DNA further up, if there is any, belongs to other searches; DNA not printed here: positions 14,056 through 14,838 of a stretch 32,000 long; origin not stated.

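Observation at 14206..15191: Uncharacterised overlapping two-gene operon adjacent to AbiE: candidate novel toxin-antitoxin or defence pair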

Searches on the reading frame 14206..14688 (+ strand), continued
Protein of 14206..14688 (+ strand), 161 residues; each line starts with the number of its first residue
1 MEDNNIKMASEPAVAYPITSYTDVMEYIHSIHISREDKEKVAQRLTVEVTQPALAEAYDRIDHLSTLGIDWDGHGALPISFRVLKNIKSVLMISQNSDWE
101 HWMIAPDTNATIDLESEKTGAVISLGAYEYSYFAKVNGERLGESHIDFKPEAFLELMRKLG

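Call 90: search_protein_families(library=pfam, proteins=[L063:1549-2613:+, L063:2619-3344:+, L063:4693-5187:+, L063:5187-5432:+, L062:3852-4178:+, L062:4339-4563:+, L062:4536-5063:+, L062:5056-5259:+], max_evalue=0.01)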
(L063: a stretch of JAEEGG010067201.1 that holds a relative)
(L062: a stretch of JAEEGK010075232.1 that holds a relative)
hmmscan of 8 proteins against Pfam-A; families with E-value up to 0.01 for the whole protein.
L063:1549-2613:+ (355 aa): 3 families
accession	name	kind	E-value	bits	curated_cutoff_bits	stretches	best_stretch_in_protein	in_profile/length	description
PF13304.12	AAA_21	-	7.2e-09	36.6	27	1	217-301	223-304/304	AAA domain, putative AbiEii toxin, Type IV TA system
PF02463.25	SMC_N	-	0.0003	20.7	40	1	30-300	23-202/220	RecF/RecN/SMC N terminal domain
PF13175.12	AAA_15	-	0.004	17.2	32.1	1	31-203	22-135/374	AAA ATPase domain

L063:2619-3344:+ (242 aa): 1 family
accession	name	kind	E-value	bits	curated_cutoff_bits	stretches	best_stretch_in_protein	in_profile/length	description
PF14103.11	DUF4276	-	3.7e-06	27.7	30.2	1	8-188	1-143/192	Domain of unknown function (DUF4276)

L063:4693-5187:+ (165 aa): 0 families

L063:5187-5432:+ (82 aa): 0 families

L062:3852-4178:+ (109 aa): 3 families
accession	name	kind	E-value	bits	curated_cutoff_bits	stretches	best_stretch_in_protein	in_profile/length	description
PF01909.29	NTP_transf_2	-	1.4e-10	41.8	21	1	12-64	3-47/93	Nucleotidyltransferase domain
PF18765.7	Polbeta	-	1.5e-08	35.1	26.9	1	25-56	14-45/93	Polymerase beta, Nucleotidyltransferase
PF22600.2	MTPAP-like_central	-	0.0016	18.9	27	1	4-58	20-73/139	Poly(A) RNA polymerase, mitochondrial-like, central palm domain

L062:4339-4563:+ (75 aa): 1 family
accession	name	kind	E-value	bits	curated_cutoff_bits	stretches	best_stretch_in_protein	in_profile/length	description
PF12668.12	DUF3791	-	4.4e-14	52.6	25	1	8-62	2-55/60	Protein of unknown function (DUF3791)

L062:4536-5063:+ (176 aa): 1 family
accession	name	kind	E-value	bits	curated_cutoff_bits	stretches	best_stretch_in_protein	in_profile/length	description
PF13151.12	DUF3990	-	6.6e-42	143.2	32.2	1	12-161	2-148/152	Protein of unknown function (DUF3990)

L062:5056-5259:+ (68 aa): 1 family
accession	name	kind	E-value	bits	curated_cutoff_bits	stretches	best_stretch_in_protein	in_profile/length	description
PF12668.12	DUF3791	-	0.002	18.5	25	1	15-64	7-56/60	Protein of unknown function (DUF3791)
